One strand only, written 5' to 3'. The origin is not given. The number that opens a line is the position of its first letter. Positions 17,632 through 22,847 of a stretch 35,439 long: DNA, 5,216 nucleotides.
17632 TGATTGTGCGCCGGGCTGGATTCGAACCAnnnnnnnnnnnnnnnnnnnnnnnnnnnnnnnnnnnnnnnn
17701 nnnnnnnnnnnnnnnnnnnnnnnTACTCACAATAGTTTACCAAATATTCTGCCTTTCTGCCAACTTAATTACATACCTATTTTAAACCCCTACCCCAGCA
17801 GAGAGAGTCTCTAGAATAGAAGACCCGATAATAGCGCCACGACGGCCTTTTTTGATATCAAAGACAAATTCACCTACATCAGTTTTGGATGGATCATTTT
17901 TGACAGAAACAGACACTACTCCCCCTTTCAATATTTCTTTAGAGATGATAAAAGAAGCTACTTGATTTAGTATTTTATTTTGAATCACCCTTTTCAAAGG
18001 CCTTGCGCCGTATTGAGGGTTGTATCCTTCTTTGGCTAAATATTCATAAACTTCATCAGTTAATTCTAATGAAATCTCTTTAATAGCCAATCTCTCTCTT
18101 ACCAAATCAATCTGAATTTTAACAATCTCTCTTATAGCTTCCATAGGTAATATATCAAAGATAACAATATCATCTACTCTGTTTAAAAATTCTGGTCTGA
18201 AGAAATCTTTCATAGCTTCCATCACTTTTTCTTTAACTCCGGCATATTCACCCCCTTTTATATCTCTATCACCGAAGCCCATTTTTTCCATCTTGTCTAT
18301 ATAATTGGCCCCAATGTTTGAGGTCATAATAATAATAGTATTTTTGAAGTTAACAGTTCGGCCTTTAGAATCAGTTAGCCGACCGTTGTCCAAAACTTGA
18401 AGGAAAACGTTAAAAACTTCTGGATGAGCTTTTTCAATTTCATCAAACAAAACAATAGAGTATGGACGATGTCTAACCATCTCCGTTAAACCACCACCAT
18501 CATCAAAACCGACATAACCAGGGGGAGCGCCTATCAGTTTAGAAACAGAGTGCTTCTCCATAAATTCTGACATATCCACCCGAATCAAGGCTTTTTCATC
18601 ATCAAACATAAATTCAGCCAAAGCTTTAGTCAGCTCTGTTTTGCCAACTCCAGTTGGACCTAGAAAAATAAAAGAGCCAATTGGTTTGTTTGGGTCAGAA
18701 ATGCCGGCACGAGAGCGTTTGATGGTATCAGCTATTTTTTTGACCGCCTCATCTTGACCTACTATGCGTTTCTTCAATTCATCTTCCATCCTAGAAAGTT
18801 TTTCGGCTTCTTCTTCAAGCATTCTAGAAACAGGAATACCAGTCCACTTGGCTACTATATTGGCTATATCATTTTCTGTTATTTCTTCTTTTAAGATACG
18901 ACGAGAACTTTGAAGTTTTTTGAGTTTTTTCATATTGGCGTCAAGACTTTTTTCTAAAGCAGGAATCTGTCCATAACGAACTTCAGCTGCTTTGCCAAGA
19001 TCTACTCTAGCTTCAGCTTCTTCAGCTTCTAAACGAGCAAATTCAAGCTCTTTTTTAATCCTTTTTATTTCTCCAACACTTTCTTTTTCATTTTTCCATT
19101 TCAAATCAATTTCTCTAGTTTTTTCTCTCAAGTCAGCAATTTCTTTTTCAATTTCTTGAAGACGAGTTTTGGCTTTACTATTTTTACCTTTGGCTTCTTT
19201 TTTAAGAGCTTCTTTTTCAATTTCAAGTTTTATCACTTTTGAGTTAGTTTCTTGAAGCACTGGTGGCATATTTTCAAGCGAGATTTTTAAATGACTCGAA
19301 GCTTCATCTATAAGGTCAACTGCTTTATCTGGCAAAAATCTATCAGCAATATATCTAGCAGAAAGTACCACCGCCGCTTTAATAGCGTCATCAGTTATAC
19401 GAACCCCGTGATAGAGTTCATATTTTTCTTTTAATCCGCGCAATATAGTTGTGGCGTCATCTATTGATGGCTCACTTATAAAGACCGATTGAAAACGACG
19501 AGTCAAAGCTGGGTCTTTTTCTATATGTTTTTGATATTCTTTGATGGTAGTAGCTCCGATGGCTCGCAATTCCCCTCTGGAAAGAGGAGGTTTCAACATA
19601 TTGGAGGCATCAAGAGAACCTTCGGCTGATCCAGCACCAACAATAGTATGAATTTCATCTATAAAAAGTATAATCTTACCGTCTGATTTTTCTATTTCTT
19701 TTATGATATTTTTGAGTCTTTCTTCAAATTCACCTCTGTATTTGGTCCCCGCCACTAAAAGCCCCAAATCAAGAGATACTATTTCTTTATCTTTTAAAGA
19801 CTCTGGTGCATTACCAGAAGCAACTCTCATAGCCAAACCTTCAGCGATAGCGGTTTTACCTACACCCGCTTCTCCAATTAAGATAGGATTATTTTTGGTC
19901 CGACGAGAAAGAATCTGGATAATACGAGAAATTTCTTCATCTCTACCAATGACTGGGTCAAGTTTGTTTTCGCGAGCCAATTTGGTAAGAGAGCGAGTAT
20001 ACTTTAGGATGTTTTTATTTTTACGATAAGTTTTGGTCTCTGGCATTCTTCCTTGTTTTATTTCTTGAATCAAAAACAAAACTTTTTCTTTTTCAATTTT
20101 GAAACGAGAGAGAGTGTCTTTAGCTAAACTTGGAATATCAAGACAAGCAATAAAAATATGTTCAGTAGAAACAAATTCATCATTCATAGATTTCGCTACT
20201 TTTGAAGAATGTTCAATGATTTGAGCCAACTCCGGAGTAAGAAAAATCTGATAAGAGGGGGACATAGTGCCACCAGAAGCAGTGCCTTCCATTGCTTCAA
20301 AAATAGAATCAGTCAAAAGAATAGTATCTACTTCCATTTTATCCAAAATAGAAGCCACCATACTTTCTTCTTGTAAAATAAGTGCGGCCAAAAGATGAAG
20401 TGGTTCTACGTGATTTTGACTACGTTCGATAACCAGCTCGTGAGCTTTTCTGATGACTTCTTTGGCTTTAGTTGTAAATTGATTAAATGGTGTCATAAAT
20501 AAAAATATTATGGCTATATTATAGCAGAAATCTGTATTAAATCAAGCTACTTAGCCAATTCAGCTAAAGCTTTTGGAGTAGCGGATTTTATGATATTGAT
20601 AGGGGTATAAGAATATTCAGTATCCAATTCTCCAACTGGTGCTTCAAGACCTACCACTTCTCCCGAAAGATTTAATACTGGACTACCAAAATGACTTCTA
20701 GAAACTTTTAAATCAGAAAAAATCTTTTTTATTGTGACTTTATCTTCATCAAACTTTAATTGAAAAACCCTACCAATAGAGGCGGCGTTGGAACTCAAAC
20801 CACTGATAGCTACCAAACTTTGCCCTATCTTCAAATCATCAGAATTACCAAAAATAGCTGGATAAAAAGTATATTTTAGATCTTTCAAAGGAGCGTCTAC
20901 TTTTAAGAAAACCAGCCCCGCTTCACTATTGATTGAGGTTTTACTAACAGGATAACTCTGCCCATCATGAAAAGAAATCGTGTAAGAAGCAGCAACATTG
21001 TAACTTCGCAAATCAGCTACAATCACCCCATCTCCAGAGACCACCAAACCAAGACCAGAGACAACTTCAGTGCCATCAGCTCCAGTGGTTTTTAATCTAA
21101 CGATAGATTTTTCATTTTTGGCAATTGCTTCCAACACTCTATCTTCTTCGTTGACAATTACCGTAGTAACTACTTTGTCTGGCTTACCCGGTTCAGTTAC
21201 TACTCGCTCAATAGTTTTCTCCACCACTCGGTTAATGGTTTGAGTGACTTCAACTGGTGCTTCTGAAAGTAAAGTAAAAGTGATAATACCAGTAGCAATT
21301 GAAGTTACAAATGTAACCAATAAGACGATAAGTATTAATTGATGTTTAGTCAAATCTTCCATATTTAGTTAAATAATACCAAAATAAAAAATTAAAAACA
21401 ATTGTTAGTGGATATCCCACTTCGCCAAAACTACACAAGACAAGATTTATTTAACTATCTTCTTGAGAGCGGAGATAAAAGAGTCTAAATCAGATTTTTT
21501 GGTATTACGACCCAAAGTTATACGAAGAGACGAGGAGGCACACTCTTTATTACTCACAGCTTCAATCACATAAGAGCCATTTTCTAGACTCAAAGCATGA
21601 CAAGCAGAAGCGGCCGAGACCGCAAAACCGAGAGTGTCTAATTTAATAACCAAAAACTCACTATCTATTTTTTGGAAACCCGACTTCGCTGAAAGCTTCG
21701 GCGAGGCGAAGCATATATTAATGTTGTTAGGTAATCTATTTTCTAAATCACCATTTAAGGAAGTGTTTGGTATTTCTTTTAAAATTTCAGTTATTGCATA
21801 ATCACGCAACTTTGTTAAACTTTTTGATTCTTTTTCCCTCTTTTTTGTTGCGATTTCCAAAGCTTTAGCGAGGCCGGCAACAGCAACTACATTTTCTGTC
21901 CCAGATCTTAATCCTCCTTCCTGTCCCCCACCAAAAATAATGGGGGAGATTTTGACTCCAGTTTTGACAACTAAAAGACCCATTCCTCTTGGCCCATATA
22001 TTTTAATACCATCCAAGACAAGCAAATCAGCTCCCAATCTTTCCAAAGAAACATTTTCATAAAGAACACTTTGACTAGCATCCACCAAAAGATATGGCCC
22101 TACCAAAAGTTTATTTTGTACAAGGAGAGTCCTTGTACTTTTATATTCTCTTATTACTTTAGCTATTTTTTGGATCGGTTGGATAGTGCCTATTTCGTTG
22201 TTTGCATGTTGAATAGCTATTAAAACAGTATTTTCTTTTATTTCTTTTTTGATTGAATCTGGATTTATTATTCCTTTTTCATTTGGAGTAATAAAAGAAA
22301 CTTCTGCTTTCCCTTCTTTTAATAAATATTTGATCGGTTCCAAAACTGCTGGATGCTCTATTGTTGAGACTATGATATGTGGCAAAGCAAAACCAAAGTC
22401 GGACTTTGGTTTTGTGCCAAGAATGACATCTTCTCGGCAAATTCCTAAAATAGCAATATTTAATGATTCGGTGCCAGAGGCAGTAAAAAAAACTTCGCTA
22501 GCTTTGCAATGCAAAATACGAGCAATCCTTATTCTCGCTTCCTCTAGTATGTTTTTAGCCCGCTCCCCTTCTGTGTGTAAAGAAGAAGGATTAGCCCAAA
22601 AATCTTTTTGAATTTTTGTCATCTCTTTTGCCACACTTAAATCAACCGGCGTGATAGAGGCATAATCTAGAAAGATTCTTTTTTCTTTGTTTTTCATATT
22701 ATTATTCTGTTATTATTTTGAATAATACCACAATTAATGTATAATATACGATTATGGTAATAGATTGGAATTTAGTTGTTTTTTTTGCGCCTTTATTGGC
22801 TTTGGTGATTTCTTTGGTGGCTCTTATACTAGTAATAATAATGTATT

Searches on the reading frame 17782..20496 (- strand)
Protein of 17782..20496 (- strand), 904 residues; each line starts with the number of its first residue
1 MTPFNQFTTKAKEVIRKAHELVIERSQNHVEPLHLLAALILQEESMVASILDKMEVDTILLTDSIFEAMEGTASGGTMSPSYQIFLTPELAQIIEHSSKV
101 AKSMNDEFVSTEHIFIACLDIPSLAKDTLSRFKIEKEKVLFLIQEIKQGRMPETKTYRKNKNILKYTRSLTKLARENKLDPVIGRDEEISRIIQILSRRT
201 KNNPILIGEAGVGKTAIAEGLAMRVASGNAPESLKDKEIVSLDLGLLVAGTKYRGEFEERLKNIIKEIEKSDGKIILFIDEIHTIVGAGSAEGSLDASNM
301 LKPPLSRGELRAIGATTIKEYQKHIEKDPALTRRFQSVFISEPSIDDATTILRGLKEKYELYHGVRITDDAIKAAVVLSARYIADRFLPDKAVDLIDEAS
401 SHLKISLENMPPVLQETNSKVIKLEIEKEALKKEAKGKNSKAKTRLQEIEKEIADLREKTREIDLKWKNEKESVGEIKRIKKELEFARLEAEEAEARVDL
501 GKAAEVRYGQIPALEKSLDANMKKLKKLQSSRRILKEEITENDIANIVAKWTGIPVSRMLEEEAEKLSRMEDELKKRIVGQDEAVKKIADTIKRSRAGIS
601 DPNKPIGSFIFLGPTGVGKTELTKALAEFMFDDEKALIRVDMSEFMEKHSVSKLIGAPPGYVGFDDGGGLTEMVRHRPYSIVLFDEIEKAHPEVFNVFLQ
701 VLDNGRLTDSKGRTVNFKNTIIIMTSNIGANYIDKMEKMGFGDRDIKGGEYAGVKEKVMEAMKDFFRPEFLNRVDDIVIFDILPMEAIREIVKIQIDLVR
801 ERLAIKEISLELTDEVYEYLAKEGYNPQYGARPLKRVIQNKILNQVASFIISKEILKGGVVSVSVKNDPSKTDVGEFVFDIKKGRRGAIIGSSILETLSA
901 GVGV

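Call 71: search_protein_families(library=pfam, proteins=[window:17782-20496:-], max_evalue=0.001)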
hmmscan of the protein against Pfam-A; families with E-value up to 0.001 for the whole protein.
window:17782-20496:- (904 aa): 19 families
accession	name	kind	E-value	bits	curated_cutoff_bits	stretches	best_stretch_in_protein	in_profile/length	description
PF07724.20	AAA_2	-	2.1e-70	236.5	27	1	604-777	1-166/166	AAA domain (Cdc48 subfamily)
PF17871.7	AAA_lid_9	-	6.8e-33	113.1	22.8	1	344-443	1-100/104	AAA lid domain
PF10431.15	ClpB_D2-small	-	8.3e-25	87.1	21.9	1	783-863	1-81/81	C-terminal, D2-small domain, of ClpB protein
PF00004.35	AAA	-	3e-22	79.9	21.2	2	205-338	2-126/131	ATPase family associated with various cellular activities (AAA)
PF07728.20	AAA_5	-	4.3e-16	59.6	22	1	609-729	2-124/139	AAA domain (dynein-related subfamily)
PF02861.25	Clp_N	-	5.8e-16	58.8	20.7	2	99-145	3-50/53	Clp amino terminal domain, pathogenicity island component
PF13191.12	AAA_16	-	1.9e-10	41.9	32.6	1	182-243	2-83/167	AAA ATPase domain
PF00158.32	Sigma54_activat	-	5.6e-09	36.3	20.2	1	607-715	23-130/168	Sigma-54 interaction domain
PF13401.12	AAA_22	-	1.9e-07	31.9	27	0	200-287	4-97/130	AAA domain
PF20720.3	nSTAND3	-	1.2e-06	28.7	27.2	0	200-227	16-43/155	Novel STAND NTPase 3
PF13173.12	AAA_14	-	1.3e-05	25.6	27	0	205-288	6-77/129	AAA domain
PF01695.23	IstB_IS21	-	3.9e-05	23.7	24.1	0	199-224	90-115/238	IstB-like ATP binding protein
PF05621.17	TniB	-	9.7e-05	22.3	22.4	0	223-340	70-184/189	Bacterial TniB protein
PF12775.13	AAA_7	-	0.00012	22.1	25.8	0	609-655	36-82/181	P-loop containing dynein motor region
PF13238.12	AAA_18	-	0.00017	22.5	29.4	0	612-630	4-22/128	AAA domain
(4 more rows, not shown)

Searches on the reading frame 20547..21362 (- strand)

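Call 71: search_protein_families(library=pfam, proteins=[window:20547-21362:-], max_evalue=0.001)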
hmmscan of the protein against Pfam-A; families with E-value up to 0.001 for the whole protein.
window:20547-21362:- (271 aa): 1 family
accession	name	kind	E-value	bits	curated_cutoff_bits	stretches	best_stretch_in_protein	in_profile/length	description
PF13365.12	Trypsin_2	-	4.6e-09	37.6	27.6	1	107-239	12-144/144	Trypsin-like peptidase domain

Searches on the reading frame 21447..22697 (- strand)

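Call 21: search_protein_families(library=pfam, proteins=[window:21447-22697:-], max_evalue=0.01)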
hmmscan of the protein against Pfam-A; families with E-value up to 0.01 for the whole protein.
window:21447-22697:- (416 aa): 2 families
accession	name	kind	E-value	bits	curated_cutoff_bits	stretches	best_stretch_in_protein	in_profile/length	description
PF00266.25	Aminotran_5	-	2.9e-54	184.9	21.5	1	8-407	1-371/371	Aminotransferase class-V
PF01212.27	Beta_elim_lyase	-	0.0012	18.7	27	1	68-182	49-155/288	Beta-eliminating lyase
